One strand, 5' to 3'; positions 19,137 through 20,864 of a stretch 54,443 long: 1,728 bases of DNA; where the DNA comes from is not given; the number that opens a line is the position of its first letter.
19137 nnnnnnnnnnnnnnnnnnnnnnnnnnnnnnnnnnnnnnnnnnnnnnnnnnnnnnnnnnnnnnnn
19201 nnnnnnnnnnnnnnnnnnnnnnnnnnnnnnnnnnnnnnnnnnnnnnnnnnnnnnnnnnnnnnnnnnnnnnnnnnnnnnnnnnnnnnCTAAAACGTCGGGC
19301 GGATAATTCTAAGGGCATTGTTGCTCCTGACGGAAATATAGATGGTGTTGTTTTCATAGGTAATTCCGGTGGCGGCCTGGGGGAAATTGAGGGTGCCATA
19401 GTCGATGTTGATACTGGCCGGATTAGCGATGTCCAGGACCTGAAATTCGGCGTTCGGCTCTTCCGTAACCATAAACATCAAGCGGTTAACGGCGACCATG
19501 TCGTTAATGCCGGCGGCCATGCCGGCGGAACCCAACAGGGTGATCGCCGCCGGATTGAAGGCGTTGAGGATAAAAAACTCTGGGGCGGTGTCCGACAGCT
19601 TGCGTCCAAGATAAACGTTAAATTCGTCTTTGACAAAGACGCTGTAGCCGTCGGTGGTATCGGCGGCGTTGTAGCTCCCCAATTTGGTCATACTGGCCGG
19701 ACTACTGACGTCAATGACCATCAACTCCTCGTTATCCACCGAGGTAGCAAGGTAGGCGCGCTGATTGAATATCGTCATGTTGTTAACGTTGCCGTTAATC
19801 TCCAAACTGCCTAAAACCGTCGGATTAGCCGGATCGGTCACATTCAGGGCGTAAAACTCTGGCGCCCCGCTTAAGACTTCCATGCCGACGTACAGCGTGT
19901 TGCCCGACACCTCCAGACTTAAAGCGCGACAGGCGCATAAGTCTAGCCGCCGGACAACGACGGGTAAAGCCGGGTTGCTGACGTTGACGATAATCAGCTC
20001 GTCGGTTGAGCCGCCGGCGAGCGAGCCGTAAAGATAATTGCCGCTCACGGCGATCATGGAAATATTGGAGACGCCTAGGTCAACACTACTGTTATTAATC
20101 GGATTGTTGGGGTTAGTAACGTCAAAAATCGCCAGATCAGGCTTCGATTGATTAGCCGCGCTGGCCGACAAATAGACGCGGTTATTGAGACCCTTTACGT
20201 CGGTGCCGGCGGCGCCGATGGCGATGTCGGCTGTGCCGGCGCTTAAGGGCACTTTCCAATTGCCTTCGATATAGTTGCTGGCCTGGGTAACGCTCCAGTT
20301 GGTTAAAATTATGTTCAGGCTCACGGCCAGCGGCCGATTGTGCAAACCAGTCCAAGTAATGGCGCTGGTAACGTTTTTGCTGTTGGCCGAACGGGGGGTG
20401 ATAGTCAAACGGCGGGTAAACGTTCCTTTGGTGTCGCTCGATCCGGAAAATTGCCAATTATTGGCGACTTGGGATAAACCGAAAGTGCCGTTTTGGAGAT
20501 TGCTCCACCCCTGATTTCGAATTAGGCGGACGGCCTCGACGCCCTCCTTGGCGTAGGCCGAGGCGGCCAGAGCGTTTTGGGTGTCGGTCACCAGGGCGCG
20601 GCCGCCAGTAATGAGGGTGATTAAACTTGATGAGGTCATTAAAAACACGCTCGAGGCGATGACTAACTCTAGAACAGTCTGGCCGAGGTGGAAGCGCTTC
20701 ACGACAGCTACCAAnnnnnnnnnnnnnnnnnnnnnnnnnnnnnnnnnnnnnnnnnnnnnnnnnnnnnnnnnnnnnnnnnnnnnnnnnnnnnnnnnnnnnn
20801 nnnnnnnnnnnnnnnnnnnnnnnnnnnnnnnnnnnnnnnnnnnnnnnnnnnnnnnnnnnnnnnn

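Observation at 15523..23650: Compact monoderm-type type IV pilus operon with two non-canonical large components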

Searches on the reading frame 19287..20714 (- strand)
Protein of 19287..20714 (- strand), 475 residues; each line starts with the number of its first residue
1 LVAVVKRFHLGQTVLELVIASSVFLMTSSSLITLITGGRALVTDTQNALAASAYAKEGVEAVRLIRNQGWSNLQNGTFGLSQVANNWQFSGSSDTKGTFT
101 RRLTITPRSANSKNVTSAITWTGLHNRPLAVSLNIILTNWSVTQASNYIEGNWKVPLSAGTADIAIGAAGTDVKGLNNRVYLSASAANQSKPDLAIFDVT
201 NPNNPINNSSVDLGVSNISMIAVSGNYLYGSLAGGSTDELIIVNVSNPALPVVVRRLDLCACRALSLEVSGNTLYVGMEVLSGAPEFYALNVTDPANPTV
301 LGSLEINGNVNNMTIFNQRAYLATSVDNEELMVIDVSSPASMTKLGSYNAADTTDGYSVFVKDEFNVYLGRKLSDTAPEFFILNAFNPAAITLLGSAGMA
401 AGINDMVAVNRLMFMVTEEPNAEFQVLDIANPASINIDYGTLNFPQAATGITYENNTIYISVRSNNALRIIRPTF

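Call 3: search_protein_families(library=pfam, proteins=[window:19287-20714:-], max_evalue=0.1)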
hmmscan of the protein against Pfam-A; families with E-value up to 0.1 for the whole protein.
window:19287-20714:- (475 aa): 3 families
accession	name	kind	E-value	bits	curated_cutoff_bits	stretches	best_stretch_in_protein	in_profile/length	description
PF08309.17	LVIVD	-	2.7e-11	43.1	20.2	2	221-256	7-39/42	LVIVD repeat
PF09826.15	Beta_propel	-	5.8e-05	22.6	22.4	1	285-325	90-130/495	Beta propeller domain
PF05359.17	DUF748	-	0.069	11.6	50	1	105-168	196-254/1037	Domain of Unknown Function (DUF748)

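Call 4: search_protein_families(library=ncbifam, proteins=[window:19287-20714:-], max_evalue=0.1)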
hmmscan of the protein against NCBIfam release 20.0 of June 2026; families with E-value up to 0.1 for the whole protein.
window:19287-20714:- (475 aa): 2 families
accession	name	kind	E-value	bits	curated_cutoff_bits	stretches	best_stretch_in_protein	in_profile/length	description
TIGR04312.1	choice_anch_B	subfamily_domain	2.7e-06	26.9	100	1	289-343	57-114/364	choice-of-anchor B family protein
TIGR01981.1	sufD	equivalog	0.083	12.2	222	0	160-197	180-217/275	Fe-S cluster assembly protein SufD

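Call 10: find_homologous_proteins(query=window:19287-20714:-)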
Query window:19287-20714:- (475 aa): 132 proteins with E <= 0.001 among 8000 candidates; the best 120 are listed.
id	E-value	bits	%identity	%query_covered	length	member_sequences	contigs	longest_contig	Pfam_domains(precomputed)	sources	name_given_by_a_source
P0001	0.0e+0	1013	100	99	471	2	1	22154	PF09826.16,PF08309.18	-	-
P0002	1.6e-162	560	57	97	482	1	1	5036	PF08309.18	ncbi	-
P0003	1.7e-162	559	57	97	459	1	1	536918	PF08309.18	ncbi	-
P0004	1.8e-151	523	54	98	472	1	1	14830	PF08309.18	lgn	-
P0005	3.0e-150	519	50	99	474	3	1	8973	PF08309.18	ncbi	-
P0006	4.6e-143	495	51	99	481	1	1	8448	PF22494.4,PF08309.18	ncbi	-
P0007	3.1e-142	493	50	97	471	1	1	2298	PF09826.16,PF08309.18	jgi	jgi:hypothetical protein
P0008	5.8e-142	492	50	99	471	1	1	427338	PF09826.16,PF08309.18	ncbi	-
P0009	1.7e-141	490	51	100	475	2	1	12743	PF09826.16,PF08309.18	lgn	-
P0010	7.1e-139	482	52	97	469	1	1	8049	PF08309.18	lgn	-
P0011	2.5e-137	477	49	99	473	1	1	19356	PF09826.16,PF08309.18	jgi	jgi:hypothetical protein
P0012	7.9e-135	468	50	98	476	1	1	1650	PF22494.4,PF08309.18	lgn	-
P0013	4.3e-87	311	38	92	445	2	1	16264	PF08309.18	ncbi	-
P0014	3.7e-83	298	38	97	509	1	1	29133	PF08309.18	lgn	-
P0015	1.4e-80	290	36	97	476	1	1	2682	PF08309.18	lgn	-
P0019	8.8e-75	270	38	94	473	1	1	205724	PF08309.18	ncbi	-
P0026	4.4e-68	248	34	98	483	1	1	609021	PF08309.18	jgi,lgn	-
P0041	2.7e-52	196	31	90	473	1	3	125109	PF08309.18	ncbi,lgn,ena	-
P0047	4.7e-48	182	35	80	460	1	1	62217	PF07963.18,PF08309.18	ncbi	ncbi:MAG: prepilin-type N-terminal cleavage/methylation domain-containing protein [Candidatus Uhrbac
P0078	1.9e-33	134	31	84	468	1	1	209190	PF08309.18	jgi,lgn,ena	-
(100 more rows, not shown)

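Call 13: find_encoding_contigs(protein=P0003, flank=10000, max_places=2)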
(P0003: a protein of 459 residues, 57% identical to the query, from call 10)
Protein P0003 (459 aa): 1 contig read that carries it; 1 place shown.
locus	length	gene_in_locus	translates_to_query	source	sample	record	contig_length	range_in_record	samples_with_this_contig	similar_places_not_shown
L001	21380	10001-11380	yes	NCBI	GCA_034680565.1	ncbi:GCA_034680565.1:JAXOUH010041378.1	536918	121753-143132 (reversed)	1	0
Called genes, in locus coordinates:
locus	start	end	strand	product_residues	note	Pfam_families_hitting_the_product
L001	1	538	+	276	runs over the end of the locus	PF01467:CTP_transf_like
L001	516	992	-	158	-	-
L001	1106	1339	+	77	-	-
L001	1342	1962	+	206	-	-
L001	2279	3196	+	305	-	PF00730:HhH-GPD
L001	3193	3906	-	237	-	PF18912:DZR_2 (weak), PF00156:Pribosyltran (weak)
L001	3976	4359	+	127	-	PF00011:HSP20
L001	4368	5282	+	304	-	PF00483:NTP_transferase, PF12804:NTP_transf_3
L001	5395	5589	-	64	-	-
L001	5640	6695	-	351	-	PF00579:tRNA-synt_1b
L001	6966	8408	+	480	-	PF00437:T2SSE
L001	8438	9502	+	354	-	PF00482:T2SSF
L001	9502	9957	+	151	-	-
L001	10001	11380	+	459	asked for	PF08309:LVIVD (faint)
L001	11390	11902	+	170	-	-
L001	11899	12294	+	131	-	-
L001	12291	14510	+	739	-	PF24517:CBM96, PF13620:CarboxypepD_reg (faint)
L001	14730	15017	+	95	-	PF00166:Cpn10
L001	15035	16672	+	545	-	PF00118:Cpn60_TCP1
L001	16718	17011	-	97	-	PF18910:DUF5665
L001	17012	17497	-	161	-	PF05239:PRC (faint)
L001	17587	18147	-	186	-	PF08207:EFP_N, PF01132:EFP, PF09285:Elong-fact-P_C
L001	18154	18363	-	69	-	PF01084:Ribosomal_S18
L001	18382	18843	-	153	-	PF00436:SSB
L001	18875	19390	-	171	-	PF01250:Ribosomal_S6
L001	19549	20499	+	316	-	PF01408:GFO_IDH_MocA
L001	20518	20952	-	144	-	-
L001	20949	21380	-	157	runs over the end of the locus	-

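Call 14: find_encoding_contigs(protein=P0008, flank=10000, max_places=2)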
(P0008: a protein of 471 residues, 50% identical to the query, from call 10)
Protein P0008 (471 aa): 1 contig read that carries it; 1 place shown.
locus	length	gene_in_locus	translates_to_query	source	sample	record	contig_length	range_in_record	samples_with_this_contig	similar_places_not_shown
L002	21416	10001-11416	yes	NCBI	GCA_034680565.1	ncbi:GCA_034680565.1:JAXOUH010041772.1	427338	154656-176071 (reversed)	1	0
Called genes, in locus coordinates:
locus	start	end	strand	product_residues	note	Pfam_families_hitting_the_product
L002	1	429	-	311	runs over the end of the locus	PF00730:HhH-GPD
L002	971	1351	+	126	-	-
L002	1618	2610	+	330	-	-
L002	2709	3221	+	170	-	-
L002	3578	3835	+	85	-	-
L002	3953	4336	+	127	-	PF00011:HSP20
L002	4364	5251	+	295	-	PF00483:NTP_transferase, PF12804:NTP_transf_3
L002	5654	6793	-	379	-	PF00579:tRNA-synt_1b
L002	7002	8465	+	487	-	PF00437:T2SSE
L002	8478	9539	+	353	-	PF00482:T2SSF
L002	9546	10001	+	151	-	PF07963:N_methyl (faint)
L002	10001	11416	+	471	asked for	PF09826:Beta_propel (faint), PF08309:LVIVD (faint)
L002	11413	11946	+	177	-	-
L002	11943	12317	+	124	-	-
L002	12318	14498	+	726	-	PF13620:CarboxypepD_reg (faint), PF24517:CBM96, PF17210:SdrD_B (faint)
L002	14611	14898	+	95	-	PF00166:Cpn10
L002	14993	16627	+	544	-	PF00118:Cpn60_TCP1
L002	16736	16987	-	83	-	PF18910:DUF5665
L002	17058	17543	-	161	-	-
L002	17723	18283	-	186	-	PF08207:EFP_N, PF01132:EFP, PF09285:Elong-fact-P_C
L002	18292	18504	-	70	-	PF01084:Ribosomal_S18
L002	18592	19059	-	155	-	PF00436:SSB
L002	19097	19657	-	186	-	PF01250:Ribosomal_S6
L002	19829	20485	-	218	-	-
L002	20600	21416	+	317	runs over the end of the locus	PF01408:GFO_IDH_MocA, PF22725:GFO_IDH_MocA_C3 (weak)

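Call 15: find_encoding_contigs(protein=P0026, flank=9000, max_places=1)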
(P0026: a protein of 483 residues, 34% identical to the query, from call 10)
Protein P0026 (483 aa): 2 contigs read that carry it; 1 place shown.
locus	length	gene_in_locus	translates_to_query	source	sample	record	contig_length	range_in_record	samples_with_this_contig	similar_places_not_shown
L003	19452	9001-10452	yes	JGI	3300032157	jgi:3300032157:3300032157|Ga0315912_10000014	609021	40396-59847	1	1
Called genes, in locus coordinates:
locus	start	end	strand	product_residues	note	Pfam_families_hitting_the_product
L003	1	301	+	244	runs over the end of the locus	-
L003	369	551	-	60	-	PF20106:DUF6496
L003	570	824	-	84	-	-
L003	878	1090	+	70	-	-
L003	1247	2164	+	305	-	-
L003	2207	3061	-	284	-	PF00551:Formyl_trans_N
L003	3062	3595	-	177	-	PF01327:Pep_deformylase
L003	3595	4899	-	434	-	PF13393:tRNA-synt_His, PF00587:tRNA-synt_2b, PF03129:HGTP_anticodon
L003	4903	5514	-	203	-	PF10502:Peptidase_S26, PF00717:Peptidase_S24 (weak)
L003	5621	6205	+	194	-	PF01195:Pept_tRNA_hydro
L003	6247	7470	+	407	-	PF00437:T2SSE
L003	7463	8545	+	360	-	PF00482:T2SSF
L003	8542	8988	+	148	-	PF07963:N_methyl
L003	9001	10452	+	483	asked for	PF08309:LVIVD (weak)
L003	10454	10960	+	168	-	-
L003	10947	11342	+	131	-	-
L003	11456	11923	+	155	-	PF07963:N_methyl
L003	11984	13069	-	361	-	PF21543:CvfB_2nd (faint), PF21710:Spt6_S1 (faint), PF00575:S1 (weak), PF23459:S1_RRP5 (faint), PF00575:S1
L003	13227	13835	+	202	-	PF13483:Lactamase_B_3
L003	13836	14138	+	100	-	-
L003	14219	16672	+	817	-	PF00521:DNA_topoisoIV, PF03989:DNA_gyraseA_C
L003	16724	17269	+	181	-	PF01209:Ubie_methyltran, PF13847:Methyltransf_31, PF08241:Methyltransf_11, PF08242:Methyltransf_12 (weak), PF13649:Methyltransf_25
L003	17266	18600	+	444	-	PF01547:SBP_bac_1, PF13416:SBP_bac_8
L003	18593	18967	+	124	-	PF18895:T4SS_pilin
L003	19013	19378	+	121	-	PF18895:T4SS_pilin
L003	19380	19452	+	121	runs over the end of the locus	PF18895:T4SS_pilin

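Call 16: find_encoding_contigs(protein=P0019, flank=9000, max_places=1)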
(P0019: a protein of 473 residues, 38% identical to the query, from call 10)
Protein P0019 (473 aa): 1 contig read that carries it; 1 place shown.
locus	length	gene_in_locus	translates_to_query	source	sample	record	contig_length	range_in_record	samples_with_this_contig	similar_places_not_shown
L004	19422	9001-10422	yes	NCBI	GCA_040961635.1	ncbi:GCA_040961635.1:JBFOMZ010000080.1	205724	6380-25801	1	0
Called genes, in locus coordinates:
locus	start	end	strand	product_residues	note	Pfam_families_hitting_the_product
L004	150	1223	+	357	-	PF01073:3Beta_HSD, PF01370:Epimerase, PF16363:GDP_Man_Dehyd, PF07993:NAD_binding_4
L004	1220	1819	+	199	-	-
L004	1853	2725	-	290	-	PF07224:Chlorophyllase (faint), PF00561:Abhydrolase_1 (faint), PF12146:Hydrolase_4, PF12697:Abhydrolase_6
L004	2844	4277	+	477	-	PF00171:Aldedh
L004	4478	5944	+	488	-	PF18915:DUF5667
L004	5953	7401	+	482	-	PF00437:T2SSE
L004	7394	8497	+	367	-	PF00482:T2SSF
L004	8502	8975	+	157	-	-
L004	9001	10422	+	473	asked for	PF08309:LVIVD (faint)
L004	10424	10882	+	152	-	-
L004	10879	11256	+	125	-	-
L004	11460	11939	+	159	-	PF07963:N_methyl (weak)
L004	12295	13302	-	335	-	PF00389:2-Hacid_dh, PF02826:2-Hacid_dh_C, PF03446:NAD_binding_2 (faint)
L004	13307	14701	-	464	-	PF09852:DUF2079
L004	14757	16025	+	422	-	PF19425:Csd3_N2 (faint), PF01551:Peptidase_M23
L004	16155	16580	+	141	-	PF01371:Trp_repressor (weak)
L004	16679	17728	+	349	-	PF02646:RmuC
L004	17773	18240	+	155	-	PF00583:Acetyltransf_1, PF13673:Acetyltransf_10, PF13508:Acetyltransf_7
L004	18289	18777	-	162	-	-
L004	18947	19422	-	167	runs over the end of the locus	-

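Call 17: find_encoding_contigs(protein=P0047, flank=9000, max_places=1)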
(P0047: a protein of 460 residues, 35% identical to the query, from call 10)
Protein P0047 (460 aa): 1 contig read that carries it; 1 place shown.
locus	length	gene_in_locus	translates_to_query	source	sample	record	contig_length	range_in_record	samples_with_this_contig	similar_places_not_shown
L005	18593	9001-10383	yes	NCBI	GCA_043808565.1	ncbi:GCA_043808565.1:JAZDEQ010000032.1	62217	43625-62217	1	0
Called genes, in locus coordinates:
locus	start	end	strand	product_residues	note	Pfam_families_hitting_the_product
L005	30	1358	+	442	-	PF00437:T2SSE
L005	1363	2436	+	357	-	PF00482:T2SSF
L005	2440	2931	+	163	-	-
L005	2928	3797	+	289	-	-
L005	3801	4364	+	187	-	-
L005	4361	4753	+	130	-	-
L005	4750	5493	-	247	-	PF06750:A24_N_bact, PF01478:Peptidase_A24 (weak)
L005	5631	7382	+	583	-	PF05157:MshEN, PF00437:T2SSE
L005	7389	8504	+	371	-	PF00482:T2SSF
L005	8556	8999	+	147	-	PF07963:N_methyl (weak)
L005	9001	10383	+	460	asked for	PF07963:N_methyl (faint), PF08309:LVIVD (weak)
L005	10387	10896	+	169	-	PF07963:N_methyl (weak)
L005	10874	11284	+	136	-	-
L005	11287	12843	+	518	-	PF13188:PAS_8 (weak), PF13426:PAS_9 (weak), PF00989:PAS, PF08448:PAS_4, PF13426:PAS_9, PF00512:HisKA, PF02518:HATPase_c, PF13581:HATPase_c_2 (weak), +1 more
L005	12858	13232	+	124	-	PF00072:Response_reg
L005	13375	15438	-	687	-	PF02518:HATPase_c, PF00204:DNA_gyraseB, PF01751:Toprim, PF00986:DNA_gyraseB_C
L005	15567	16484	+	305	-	-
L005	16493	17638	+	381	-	PF01098:FTSW_RODA_SPOVE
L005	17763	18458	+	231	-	PF01386:Ribosomal_L25p, PF14693:Ribosomal_TL5_C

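Call 32: find_related_loci(query=A4, collection=genome_contigs, flank=8000)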
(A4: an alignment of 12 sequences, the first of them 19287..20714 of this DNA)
Query A4 (475 aa) in genome_contigs; peptide patterns used: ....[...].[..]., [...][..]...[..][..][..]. (x = any residue, [..] = any of these).
75 stretches matched a pattern; 1 encode a relative of the query (tblastn E <= 1e-3); 1 distinct loci.
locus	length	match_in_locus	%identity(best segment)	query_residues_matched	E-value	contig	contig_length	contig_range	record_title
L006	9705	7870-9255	52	11-474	1e-153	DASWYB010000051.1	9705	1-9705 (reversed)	MAG TPA_asm: Patescibacteria group bacterium isolate SMAG_U3700 k141_595137, whole genome shotgun sequence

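Call 40: find_encoding_contigs(protein=P0078, flank=9000, max_places=1)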
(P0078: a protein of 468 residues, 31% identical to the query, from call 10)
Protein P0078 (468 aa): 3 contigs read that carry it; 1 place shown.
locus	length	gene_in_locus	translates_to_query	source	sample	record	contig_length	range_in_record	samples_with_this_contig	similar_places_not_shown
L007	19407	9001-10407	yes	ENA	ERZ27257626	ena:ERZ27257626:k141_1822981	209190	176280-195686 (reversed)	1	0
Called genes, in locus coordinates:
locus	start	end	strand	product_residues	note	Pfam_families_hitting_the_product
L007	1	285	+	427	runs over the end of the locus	PF13506:Glyco_transf_21, PF01644:Chitin_synth_1 (faint), PF10111:Glyco_tranf_2_2 (weak), PF13641:Glyco_tranf_2_3, PF00535:Glycos_transf_2, PF03142:Chitin_synth_2 (faint), PF13632:Glyco_trans_2_3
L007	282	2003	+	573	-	PF01522:Polysacc_deac_1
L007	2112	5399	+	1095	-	PF03924:CHASE, PF00989:PAS, PF08448:PAS_4, PF13426:PAS_9, PF00512:HisKA, PF02518:HATPase_c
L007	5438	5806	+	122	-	PF00072:Response_reg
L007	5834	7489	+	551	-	PF05157:MshEN, PF00437:T2SSE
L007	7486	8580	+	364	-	PF00482:T2SSF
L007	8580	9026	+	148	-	PF07963:N_methyl (weak)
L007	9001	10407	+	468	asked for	PF08309:LVIVD (faint)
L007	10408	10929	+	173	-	PF07963:N_methyl (faint)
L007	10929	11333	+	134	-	-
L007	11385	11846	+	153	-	PF07963:N_methyl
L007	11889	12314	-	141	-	PF01475:FUR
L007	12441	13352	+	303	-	PF01297:ZnuA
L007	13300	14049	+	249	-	PF00005:ABC_tran, PF02463:SMC_N (faint), PF13304:AAA_21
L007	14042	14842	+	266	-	PF00950:ABC-3, PF01032:FecCD (weak)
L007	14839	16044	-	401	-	PF03816:LytR_cpsA_psr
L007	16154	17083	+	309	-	PF00924:MS_channel_2nd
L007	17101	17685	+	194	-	PF09419:PGP_phosphatase (weak), PF13419:HAD_2 (weak), PF00702:Hydrolase (weak), PF13242:Hydrolase_like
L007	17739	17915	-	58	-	PF20106:DUF6496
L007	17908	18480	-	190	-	PF01965:DJ-1_PfpI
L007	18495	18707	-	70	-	-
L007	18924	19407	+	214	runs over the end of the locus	PF00027:cNMP_binding, PF13545:HTH_Crp_2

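Call 41: find_encoding_contigs(protein=P0041, flank=9000, max_places=1)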
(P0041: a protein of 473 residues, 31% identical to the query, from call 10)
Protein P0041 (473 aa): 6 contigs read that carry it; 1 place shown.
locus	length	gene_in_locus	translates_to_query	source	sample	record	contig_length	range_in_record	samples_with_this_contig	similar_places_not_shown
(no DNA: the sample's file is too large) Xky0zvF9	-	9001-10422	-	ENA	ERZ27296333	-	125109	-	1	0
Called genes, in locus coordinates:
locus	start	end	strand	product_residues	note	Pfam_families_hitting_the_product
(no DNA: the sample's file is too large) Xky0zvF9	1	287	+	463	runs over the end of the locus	-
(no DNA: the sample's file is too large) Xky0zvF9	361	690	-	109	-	PF20619:DUF6804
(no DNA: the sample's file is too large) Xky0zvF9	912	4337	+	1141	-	PF17802:SpaA (faint), PF24514:SpaA_4, PF19403:SpaA_2, PF02412:TSP_3 (faint)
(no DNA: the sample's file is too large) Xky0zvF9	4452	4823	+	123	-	PF00072:Response_reg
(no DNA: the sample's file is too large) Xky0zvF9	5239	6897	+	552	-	PF05157:MshEN, PF00437:T2SSE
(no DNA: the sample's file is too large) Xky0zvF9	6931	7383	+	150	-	PF01243:PNPOx_N, PF16242:Pyrid_ox_like (weak)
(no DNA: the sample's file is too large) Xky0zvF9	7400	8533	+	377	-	PF00482:T2SSF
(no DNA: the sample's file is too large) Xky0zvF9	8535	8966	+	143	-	-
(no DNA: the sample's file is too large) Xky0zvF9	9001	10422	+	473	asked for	PF08309:LVIVD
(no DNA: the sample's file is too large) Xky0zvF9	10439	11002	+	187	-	-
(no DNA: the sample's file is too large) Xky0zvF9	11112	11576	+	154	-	-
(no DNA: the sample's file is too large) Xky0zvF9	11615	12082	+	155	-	-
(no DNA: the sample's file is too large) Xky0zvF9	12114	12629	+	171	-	-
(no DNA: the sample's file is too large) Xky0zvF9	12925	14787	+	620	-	PF00672:HAMP, PF00989:PAS, PF08448:PAS_4, PF12860:PAS_7 (faint), PF13188:PAS_8 (weak), PF13426:PAS_9, PF00512:HisKA, PF02518:HATPase_c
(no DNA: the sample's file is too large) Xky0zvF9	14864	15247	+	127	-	PF00072:Response_reg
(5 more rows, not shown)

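Call 43: predict_structure(alignment_id=A3)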
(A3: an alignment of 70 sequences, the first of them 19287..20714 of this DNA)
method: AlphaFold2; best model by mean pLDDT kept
length: 475 residues; sequences in the alignment: 70
mean_pLDDT: 94.5   pTM: 0.83
mean pLDDT of the five models: 94.5, 94.5, 94.4, 94.1, 93.5
residues with pLDDT >= 90: 426; 70-90: 35; 50-70: 12; < 50: 2
segments of 3 or more residues with pLDDT < 50: none
pLDDT, mean of each block of 10 residues (from residue 1): 52 80 93 91 95 98 95 96 96 97 94 96 94 95 82 97 94 97 93 97 97 94 98 87 98 96 96 98 97 98 98 97 98 98 98 97 95 97 97 97 97 97 97 97 95 97 94 96
secondary structure, 60 per line:
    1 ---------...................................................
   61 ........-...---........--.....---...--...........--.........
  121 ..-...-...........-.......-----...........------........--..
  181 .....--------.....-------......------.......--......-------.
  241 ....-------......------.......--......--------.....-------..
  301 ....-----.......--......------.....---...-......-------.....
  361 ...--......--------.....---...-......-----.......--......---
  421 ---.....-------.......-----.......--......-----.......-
elements in order: H10-68 E76-83 E86-90 E94-96 E99-109 E112-122 E128-138 H140-146 E152-162 E169-176 E179-185 E194-198 E206-211 E218-224 E227-232 E240-244 E252-257 E264-270 E273-278 E287-291 E299-304 E310-316 E319-324 E331-335 E343-348 E356-363 E366-371 E380-384 E392-397 E403-409 E412-417 E424-428 E436-442 E448-454 E457-462 E468-474
